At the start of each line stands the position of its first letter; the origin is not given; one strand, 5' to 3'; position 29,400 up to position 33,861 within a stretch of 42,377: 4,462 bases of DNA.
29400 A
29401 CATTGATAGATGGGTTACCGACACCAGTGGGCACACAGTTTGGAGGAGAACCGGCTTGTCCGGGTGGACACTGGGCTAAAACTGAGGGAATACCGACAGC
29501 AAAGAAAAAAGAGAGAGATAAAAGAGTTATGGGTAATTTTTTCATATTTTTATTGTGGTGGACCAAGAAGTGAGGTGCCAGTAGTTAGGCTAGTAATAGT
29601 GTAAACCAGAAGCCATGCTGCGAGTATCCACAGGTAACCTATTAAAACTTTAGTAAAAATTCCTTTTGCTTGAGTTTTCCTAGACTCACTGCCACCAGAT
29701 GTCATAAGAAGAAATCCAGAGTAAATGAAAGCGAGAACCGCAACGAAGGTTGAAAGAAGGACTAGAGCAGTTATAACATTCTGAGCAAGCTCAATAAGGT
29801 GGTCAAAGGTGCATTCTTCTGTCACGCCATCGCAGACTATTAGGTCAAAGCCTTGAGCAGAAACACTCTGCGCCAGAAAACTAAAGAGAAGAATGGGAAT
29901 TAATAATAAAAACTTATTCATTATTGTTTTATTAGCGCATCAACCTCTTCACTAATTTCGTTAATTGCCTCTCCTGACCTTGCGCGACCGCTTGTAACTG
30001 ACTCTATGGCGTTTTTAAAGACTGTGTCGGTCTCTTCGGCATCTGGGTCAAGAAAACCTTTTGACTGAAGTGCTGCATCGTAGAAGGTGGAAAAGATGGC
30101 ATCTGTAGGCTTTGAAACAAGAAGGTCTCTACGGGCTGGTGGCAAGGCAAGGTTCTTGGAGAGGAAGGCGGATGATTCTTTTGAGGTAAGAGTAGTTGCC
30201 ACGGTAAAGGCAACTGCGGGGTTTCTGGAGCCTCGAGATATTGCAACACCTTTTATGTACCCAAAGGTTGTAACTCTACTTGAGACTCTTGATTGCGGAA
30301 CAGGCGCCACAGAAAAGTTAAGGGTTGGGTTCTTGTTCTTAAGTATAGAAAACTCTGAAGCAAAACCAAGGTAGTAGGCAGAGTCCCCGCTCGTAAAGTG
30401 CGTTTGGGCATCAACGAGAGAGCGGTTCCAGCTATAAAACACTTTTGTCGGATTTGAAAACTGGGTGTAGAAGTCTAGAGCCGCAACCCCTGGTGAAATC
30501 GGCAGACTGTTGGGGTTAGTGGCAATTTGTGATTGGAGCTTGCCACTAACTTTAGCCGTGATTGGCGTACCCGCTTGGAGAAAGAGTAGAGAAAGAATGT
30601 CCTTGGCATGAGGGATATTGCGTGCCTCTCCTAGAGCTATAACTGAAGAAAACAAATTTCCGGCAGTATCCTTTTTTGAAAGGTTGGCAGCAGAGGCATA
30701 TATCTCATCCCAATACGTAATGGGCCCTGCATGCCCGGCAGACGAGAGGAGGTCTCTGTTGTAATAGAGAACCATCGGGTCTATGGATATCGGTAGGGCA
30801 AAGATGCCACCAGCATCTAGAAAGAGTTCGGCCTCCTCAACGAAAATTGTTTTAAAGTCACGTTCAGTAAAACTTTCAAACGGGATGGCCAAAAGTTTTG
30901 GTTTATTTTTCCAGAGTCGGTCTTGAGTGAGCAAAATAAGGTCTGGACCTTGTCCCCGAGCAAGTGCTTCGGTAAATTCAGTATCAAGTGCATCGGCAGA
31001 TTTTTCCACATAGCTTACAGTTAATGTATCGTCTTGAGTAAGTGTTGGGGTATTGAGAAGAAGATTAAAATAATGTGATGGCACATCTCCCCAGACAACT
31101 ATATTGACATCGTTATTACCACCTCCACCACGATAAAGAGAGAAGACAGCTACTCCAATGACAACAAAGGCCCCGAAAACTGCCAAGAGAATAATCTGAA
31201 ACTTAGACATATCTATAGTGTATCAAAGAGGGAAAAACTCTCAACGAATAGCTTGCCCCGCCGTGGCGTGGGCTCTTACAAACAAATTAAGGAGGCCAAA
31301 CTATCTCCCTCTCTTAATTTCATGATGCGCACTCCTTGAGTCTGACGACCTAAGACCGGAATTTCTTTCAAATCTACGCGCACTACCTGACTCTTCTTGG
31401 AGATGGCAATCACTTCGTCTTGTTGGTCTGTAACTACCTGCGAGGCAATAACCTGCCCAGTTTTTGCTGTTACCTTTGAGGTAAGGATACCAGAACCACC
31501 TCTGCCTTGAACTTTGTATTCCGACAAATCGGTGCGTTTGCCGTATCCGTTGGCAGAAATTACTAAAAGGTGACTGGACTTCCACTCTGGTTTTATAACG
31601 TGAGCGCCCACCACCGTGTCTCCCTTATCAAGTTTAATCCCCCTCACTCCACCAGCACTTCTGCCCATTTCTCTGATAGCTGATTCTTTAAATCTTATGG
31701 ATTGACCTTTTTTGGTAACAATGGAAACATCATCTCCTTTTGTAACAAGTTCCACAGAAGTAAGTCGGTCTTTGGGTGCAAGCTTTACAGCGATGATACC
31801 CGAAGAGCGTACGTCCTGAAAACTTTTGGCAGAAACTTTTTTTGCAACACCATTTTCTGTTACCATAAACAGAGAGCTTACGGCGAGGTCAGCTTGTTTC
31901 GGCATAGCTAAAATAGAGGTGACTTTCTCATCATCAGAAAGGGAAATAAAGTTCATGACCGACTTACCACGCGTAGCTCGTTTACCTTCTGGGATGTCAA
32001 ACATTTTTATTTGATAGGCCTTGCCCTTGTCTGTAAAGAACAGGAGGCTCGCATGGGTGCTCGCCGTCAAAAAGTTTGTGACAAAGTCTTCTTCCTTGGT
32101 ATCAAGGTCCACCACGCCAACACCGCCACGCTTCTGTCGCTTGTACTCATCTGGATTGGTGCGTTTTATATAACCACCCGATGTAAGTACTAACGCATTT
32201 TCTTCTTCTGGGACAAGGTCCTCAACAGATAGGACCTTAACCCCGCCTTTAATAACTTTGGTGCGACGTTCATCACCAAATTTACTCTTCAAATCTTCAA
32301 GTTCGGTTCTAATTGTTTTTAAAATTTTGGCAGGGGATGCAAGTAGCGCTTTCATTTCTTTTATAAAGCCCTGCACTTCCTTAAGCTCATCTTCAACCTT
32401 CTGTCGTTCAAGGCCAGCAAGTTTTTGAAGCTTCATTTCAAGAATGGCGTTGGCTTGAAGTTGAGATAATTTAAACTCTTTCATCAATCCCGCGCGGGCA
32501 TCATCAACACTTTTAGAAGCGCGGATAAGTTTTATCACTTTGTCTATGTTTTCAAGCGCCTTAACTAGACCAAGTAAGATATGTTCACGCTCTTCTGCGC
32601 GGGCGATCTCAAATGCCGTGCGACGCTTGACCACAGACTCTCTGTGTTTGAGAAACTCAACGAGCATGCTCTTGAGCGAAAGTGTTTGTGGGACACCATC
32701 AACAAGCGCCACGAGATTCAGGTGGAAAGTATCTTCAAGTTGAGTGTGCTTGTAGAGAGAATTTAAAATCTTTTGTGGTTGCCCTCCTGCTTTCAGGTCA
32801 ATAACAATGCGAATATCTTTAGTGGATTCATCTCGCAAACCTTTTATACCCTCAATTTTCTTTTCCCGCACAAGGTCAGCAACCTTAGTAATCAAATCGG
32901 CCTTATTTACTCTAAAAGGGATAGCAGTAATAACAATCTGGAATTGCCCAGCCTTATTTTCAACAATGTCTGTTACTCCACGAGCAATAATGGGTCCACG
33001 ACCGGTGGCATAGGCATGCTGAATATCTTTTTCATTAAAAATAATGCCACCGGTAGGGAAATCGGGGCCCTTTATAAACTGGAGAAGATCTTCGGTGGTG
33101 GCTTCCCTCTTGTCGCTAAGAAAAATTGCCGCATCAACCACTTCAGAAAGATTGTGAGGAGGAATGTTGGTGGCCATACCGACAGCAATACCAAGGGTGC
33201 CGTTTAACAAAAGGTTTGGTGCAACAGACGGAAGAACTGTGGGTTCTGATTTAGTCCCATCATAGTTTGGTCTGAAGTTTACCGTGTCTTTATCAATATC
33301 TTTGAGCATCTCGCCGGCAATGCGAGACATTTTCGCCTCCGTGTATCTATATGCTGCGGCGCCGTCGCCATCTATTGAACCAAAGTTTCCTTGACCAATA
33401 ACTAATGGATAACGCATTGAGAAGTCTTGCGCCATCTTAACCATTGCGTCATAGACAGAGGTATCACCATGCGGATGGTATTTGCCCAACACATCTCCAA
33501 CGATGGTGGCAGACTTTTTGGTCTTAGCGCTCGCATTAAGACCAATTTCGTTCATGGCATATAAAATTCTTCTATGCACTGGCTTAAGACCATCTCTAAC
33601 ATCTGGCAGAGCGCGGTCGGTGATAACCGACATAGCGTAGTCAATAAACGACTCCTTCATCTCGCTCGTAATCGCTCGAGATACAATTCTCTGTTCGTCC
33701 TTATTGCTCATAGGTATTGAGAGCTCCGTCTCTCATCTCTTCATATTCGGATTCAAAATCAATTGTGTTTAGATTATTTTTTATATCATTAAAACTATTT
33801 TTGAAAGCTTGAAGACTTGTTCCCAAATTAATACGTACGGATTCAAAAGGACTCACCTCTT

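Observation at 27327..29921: Seven tandem genes for VirB2/TrbC-like two-TM mini-proteins in two sequence families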

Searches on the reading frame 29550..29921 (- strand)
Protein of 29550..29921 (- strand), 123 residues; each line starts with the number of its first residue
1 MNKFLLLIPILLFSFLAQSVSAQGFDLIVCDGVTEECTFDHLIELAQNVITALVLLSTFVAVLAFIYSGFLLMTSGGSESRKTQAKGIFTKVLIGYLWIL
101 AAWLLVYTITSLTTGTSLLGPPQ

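Call 3: search_protein_families(library=pfam, proteins=[window:29550-29921:-], max_evalue=1)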
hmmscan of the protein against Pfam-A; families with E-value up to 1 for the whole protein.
window:29550-29921:- (123 aa): 5 families
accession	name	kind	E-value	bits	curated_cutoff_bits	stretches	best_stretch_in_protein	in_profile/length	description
PF18895.5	T4SS_pilin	-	1.5e-09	38.2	26.6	1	44-109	7-71/71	Type IV secretion system pilin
PF04956.18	TrbC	-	9.6e-05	23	27.9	1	2-102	10-91/98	TrbC/VIRB2 pilin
PF11297.13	DUF3098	-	0.0033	17.4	25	1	61-90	12-41/67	Protein of unknown function (DUF3098)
PF25231.1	DUF7847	-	0.0092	15.7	28.7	1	39-110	33-98/252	Domain of unknown function (DUF7847)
PF12725.13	DUF3810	-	0.37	10.6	28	1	52-116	30-92/311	Protein of unknown function (DUF3810)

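Call 24: find_homologous_proteins(query=window:29550-29921:-, max_evalue=0.001)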
Query window:29550-29921:- (123 aa): 153 proteins with E <= 0.001 among 189 candidates; the best 120 are listed.
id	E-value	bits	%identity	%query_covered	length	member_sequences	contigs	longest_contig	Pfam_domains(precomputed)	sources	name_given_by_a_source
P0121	1.4e-70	253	100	100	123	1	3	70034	PF18895.6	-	-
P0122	1.1e-49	186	75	100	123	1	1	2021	PF18895.6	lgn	-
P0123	1.7e-45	172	73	100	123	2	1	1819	PF18895.6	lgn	-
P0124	8.6e-43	163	70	100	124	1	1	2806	PF18895.6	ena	-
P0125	8.0e-42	160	69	100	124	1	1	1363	PF18895.6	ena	-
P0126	9.4e-42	160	69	97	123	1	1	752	PF18895.6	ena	-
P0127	4.5e-41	158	65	100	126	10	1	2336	PF18895.6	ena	-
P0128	6.6e-41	157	68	97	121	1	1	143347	PF18895.6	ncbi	-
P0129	1.1e-39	153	67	100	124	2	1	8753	PF18895.6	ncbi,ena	-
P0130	6.3e-39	151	70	93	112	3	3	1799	PF18895.6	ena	-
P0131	9.9e-39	150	68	83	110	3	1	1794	PF18895.6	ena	-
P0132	2.2e-38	149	68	95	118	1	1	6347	PF18895.6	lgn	-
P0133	7.2e-38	148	69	92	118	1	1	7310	PF18895.6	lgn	-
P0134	7.3e-38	147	69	95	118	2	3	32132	PF18895.6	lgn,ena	-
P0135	1.1e-37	147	70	82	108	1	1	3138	PF18895.6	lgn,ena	-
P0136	1.8e-37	146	76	79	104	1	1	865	PF18895.6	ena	-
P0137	5.1e-37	145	68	83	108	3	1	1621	PF18895.6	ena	-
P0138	6.5e-37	144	73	79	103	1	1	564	PF18895.6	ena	-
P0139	2.1e-36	143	73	79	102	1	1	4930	PF18895.6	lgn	-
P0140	3.8e-36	142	72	81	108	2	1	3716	PF18895.6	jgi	-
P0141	1.3e-35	140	70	79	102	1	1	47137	PF18895.6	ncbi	-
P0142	1.8e-35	140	69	82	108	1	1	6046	PF18895.6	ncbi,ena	-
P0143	2.3e-35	139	70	82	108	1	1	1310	PF18895.6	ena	-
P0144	2.8e-35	139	69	83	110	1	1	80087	PF18895.6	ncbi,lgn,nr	ncbi:MAG: pilin [bacterium]|nr:pilin [bacterium]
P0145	3.0e-35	139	71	79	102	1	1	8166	PF18895.6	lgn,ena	-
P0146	3.6e-35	139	66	83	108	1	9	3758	PF18895.6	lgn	-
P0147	5.2e-35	138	67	82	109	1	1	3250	PF18895.6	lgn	-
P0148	9.4e-35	137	70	79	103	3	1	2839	PF18895.6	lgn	-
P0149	9.9e-35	137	66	84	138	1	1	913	PF18895.6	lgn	-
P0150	1.4e-34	137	70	79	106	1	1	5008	PF18895.6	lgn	-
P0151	1.6e-34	137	66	83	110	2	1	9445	PF18895.6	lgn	-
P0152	8.0e-34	134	67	80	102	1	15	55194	PF18895.6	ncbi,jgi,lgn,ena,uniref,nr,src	ncbi:MAG: hypothetical protein A2832_01930 [Candidatus Zambryskibacteria bacterium RIFCSPHIGHO2_01_F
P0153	9.3e-34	134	67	82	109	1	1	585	PF18895.6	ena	-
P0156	6.8e-33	131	63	89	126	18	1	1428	PF18895.6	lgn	-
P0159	1.7e-32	130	67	80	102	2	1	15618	PF18895.6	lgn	-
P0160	2.2e-32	130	65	80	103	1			PF18895.6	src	-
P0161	3.4e-32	129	65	83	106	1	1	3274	PF18895.6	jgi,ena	-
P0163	4.2e-32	129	59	89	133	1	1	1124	PF18895.6,PF19590.5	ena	-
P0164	5.5e-32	129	69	78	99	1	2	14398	PF18895.6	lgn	-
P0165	6.0e-32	128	64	82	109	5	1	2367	PF18895.6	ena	-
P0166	1.3e-31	127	65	82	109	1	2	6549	PF18895.6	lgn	-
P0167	1.3e-31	127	64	83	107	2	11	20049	PF18895.6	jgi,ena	-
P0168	1.8e-31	127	65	80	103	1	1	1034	PF18895.6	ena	-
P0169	1.8e-31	127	63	81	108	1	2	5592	PF18895.6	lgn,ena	-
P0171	2.5e-31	126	67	79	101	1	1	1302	PF18895.6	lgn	-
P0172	2.8e-31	126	67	79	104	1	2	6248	PF18895.6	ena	-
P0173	2.9e-31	126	62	85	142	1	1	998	PF18895.6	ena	-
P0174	3.5e-31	126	66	79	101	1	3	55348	PF18895.6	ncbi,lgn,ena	ncbi:MAG: hypothetical protein AAB641_00940 [Patescibacteria group bacterium]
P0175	7.3e-31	125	67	78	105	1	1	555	PF18895.6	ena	-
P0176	1.2e-30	124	64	79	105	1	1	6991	PF18895.6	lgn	-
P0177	1.2e-30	124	65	82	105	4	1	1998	PF18895.6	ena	-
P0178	1.3e-30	124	62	80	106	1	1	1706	PF18895.6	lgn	-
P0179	1.8e-30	124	66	70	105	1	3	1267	PF18895.6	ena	-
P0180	1.9e-30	124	65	79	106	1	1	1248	PF18895.6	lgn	-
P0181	2.6e-30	123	65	79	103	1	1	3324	PF18895.6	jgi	jgi:uncharacterized membrane protein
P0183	2.9e-30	123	56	96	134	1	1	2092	PF18895.6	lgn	-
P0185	3.6e-30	123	63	80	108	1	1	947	PF18895.6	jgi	jgi:putative copper export protein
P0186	7.1e-30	122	63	82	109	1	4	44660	PF18895.6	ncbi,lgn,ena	ncbi:MAG: hypothetical protein AAB586_01760 [Patescibacteria group bacterium]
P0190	1.4e-29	121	64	79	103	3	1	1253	PF18895.6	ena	-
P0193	1.8e-29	120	57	84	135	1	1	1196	PF18895.6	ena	-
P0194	2.0e-29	120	65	79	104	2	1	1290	PF18895.6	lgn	-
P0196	3.3e-29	120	60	80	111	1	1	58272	PF18895.6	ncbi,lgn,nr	ncbi:MAG: pilin [bacterium]|nr:pilin [bacterium]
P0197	3.5e-29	120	64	79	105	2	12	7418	PF18895.6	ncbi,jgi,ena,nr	ncbi:MAG: hypothetical protein UW97_C0021G0005 [Parcubacteria group bacterium GW2011_GWA2_45_15]|nr:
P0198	5.1e-29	119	62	78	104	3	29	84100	PF18895.6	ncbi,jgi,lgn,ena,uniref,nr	ncbi:MAG: hypothetical protein COV96_02445 [Candidatus Zambryskibacteria bacterium CG11_big_fil_rev_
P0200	6.9e-29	119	61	78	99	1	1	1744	PF18895.6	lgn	-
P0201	8.8e-29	118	64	79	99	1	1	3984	PF18895.6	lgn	-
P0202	1.2e-28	118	63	79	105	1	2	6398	PF18895.6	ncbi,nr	ncbi:MAG: hypothetical protein Q8Q22_00450 [bacterium]|nr:hypothetical protein [bacterium] MDZ420565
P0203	1.3e-28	118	63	79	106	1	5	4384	PF18895.6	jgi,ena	-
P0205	1.9e-28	117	61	80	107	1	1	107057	PF18895.6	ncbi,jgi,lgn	-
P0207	2.6e-28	117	63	79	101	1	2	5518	PF18895.6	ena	-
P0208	2.6e-28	117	64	79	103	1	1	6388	PF18895.6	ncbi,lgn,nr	ncbi:MAG: hypothetical protein Q8P21_02465 [bacterium]|nr:hypothetical protein [bacterium]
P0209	3.0e-28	117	67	76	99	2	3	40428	PF18895.6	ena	-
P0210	5.3e-28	116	64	84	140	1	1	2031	PF18895.6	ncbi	-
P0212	6.3e-28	115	59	78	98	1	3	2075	PF18895.6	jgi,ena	-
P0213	8.0e-28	115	64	79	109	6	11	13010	PF18895.6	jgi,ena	-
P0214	1.0e-27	115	63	79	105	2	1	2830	PF18895.6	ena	-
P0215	1.2e-27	115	63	71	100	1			PF18895.6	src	-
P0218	2.0e-27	114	57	79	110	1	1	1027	PF18895.6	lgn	-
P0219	2.7e-27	113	64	77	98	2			PF18895.6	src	-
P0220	2.9e-27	113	59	79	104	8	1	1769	PF18895.6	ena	-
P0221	4.8e-27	113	57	79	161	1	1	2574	PF18895.6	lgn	-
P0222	5.2e-27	113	63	79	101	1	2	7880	PF18895.6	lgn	-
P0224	7.5e-27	112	66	70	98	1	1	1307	PF18895.6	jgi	jgi:putative copper export protein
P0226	9.1e-27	112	58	89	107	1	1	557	PF18895.6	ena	-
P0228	1.0e-26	112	68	68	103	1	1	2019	PF18895.6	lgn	-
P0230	1.3e-26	111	61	83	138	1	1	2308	PF18895.6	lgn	-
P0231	1.7e-26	111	58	80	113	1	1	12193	PF18895.6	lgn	-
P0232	1.8e-26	111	63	68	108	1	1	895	PF18895.6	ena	-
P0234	3.5e-26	110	76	57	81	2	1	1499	PF18895.6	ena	-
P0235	5.6e-26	109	61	75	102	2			PF18895.6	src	-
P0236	7.0e-26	109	62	79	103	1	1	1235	PF18895.6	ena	-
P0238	1.3e-25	108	64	76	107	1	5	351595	PF18895.6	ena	-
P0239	1.4e-25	108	59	80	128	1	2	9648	PF18895.6,PF04956.19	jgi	jgi:hypothetical protein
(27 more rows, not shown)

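Call 30: search_solved_structures(query=A3, max_evalue=10, show_alignments=2)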
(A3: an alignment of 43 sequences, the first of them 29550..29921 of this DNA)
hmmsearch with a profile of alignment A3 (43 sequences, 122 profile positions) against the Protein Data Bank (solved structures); distinct sequences matched with E-value up to 10: 1.
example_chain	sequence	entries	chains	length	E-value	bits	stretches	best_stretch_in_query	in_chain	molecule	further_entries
9grx_C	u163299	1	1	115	0.77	13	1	49-77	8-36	NAD(P)H-quinone oxidoreductase subunit 3, chloroplastic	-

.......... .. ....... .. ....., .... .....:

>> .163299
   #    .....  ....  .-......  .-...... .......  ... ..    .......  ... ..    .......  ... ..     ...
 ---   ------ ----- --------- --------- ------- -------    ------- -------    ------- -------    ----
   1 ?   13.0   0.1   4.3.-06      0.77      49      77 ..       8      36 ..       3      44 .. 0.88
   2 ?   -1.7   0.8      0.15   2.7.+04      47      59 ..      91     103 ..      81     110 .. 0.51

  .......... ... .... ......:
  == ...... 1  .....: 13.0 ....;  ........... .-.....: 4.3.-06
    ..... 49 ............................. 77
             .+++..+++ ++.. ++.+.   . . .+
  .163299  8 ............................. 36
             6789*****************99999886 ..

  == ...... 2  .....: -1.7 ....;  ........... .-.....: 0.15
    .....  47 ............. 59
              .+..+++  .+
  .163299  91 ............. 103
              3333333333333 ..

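Call 35: search_protein_families(library=ncbifam, proteins=[window:29550-29921:-], max_evalue=0.1)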
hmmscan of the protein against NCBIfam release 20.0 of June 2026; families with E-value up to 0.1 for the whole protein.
window:29550-29921:- (123 aa): 2 families
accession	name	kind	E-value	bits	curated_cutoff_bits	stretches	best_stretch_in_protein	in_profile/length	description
NF045849.1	ICE_MMCAP2_0565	equivalog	0.00019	21.1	40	1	42-111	9-78/80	Mbov_0395 family pilin-like conjugal transfer protein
NF045890.1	conj_pls20_p028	equivalog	0.065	12.1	150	1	47-115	59-122/377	pLS20_p028 family conjugation system transmembrane protein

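Call 42: predict_structure(alignment_id=A3)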
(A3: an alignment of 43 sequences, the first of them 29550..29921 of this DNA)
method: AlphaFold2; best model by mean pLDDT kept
length: 123 residues; sequences in the alignment: 43
mean_pLDDT: 77.7   pTM: 0.57
mean pLDDT of the five models: 77.7, 73.1, 72.0, 70.5, 68.8
residues with pLDDT >= 90: 18; 70-90: 71; 50-70: 33; < 50: 1
segments of 3 or more residues with pLDDT < 50: none
pLDDT, mean of each block of 10 residues (from residue 1): 70 71 59 71 79 84 88 89 90 91 85 61 57
secondary structure, 60 per line:
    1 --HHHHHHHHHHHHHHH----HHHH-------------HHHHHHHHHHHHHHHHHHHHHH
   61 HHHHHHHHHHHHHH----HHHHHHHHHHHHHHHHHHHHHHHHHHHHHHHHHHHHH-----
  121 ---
elements in order: H3-17 H22-25 H39-74 H79-115

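Call 50: fold_search(model_id=the predicted structure, library=pdb)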
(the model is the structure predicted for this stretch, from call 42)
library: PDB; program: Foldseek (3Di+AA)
matches with E <= 10: 126; with E <= 0.001: 0
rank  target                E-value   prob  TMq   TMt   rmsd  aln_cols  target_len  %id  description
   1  4brb_A                1.5e+00  0.54  0.41  0.44   6.4        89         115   10  Crystal structure of the integral membrane enzyme DgkA-ref, delta 7 (released 2014-06-18)
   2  4biz_D                1.5e+00  0.38  0.34  0.21   6.0        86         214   12  Crystal structure of CpxAHDC (orthorhombic form 2) (released 2014-04-23)
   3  8dfu_0                1.8e+00  0.77  0.45  0.62   3.7        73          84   14  Cryo-EM structure of conjugation pili from Aeropyrum pernix (released 2023-03-22)
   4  1l6t_MODEL_1_A        2.7e+00  0.44  0.41  0.59   3.5        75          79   16  STRUCTURE OF ALA24/ASP61 TO ASP24/ASN61 SUBSTITUTED SUBUNIT C OF ESCHERICHIA COLI ATP SYNTHASE (released 2002-07-24)
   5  8sa1                  2.7e+00  0.12  0.27  0.04  12.4        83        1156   20  CryoEM structure of P-Glycoprotein in inward facing 2 state under continuous turnover conditions with verapamil (released 2025-04-23)
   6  1a91_MODEL_1_A        2.8e+00  0.35  0.36  0.52   5.5        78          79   15  SUBUNIT C OF THE F1FO ATP SYNTHASE OF ESCHERICHIA COLI; NMR, 10 STRUCTURES (released 1998-07-01)
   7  6n63                  3.0e+00  0.41  0.36  0.32   6.8        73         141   16  Crystal structure of an Iron binding protein (released 2019-07-17)
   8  6u2h_B                3.0e+00  0.35  0.34  0.20   4.3        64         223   12  BRAF dimer bound to 14-3-3 (released 2019-08-28)
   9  6bmm_B                3.0e+00  0.30  0.33  0.17   4.7        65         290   14  Structure of human DHHC20 palmitoyltransferase, space group P21 (released 2018-01-24)
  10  4biz_F                3.0e+00  0.21  0.31  0.19   5.8        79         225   13  Crystal structure of CpxAHDC (orthorhombic form 2) (released 2014-04-23)
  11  4h63_V                3.2e+00  0.33  0.44  0.45   3.8        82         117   13  Structure of the Schizosaccharomyces pombe Mediator head module (released 2012-10-31)
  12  6bmm_A                3.2e+00  0.25  0.32  0.16   4.4        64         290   12  Structure of human DHHC20 palmitoyltransferase, space group P21 (released 2018-01-24)
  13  6bml_B                3.2e+00  0.25  0.31  0.16   4.5        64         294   12  Structure of human DHHC20 palmitoyltransferase, irreversibly inhibited by 2-bromopalmitate (released 2018-01-24)
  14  8j5k_Z                3.4e+00  0.35  0.36  0.66   3.2        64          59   23  Structural insights into photosystem II supercomplex and trimeric FCP antennae of a centric diatom Cyclotella meneghin (released 2023-12-20)
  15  8zak_B                3.8e+00  0.21  0.41  0.24   8.1       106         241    9  Crystal structure of the channel protein CorA from Campylobacter jejuni in complex with Ni2+ (released 2024-06-19)
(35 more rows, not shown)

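Call 53: search_protein_families(library=pfam, alignment_id=A3, max_evalue=0.01)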
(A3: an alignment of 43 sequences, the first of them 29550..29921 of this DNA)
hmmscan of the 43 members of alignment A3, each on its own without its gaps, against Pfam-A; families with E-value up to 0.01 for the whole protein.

A. member 1, window:29550-29921:- (123 aa): 4 families
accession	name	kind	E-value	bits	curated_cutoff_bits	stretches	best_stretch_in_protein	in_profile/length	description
PF18895.5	T4SS_pilin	-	1.5e-09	38.2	26.6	1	44-109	7-71/71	Type IV secretion system pilin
PF04956.18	TrbC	-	9.6e-05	23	27.9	1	2-102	10-91/98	TrbC/VIRB2 pilin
PF11297.13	DUF3098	-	0.0033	17.4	25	0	61-90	12-41/67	Protein of unknown function (DUF3098)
PF25231.1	DUF7847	-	0.0092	15.7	28.7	0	39-110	33-98/252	Domain of unknown function (DUF7847)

B. families by the number of members that match (of 43 scanned): 12 families
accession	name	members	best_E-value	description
PF18895.5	T4SS_pilin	43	4.5e-10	Type IV secretion system pilin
PF04956.18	TrbC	10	3.9e-06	TrbC/VIRB2 pilin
PF25231.1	DUF7847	6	0.00033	Domain of unknown function (DUF7847)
PF11297.13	DUF3098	5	0.0033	Protein of unknown function (DUF3098)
PF10320.15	7TM_GPCR_Srsx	4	0.00093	Serpentine type 7TM GPCR chemoreceptor Srsx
PF19554.4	DUF6077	2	0.00055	Family of unknown function (DUF6077)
PF20177.3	DUF6542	2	0.003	Domain of unknown function (DUF6542)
PF06570.16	DUF1129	1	0.0018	Protein of unknown function (DUF1129)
PF14293.11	YWFCY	1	0.0056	YWFCY protein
PF11190.13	DUF2976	1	0.009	Protein of unknown function (DUF2976)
PF13197.11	DUF4013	1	0.0093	Protein of unknown function (DUF4013)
PF04143.19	Sulf_transp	1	0.0099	Sulphur transport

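Call 81: search_protein_families(library=phrogs, proteins=[window:29550-29921:-], max_evalue=0.01)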
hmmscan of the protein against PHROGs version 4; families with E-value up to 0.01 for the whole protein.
window:29550-29921:- (123 aa): 0 families

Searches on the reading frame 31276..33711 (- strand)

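Call 6: search_protein_families(library=pfam, proteins=[window:31276-33711:-], max_evalue=0.01)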
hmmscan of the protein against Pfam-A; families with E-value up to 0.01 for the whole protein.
window:31276-33711:- (811 aa): 2 families
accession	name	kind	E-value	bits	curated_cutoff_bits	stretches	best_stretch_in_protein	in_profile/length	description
PF00521.26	DNA_topoisoIV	-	3e-158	527.7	31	1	33-471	1-431/432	DNA gyrase/topoisomerase IV, subunit A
PF03989.18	DNA_gyraseA_C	-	6.9e-68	224.3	27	6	660-707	1-48/48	DNA gyrase C-terminal domain, beta-propeller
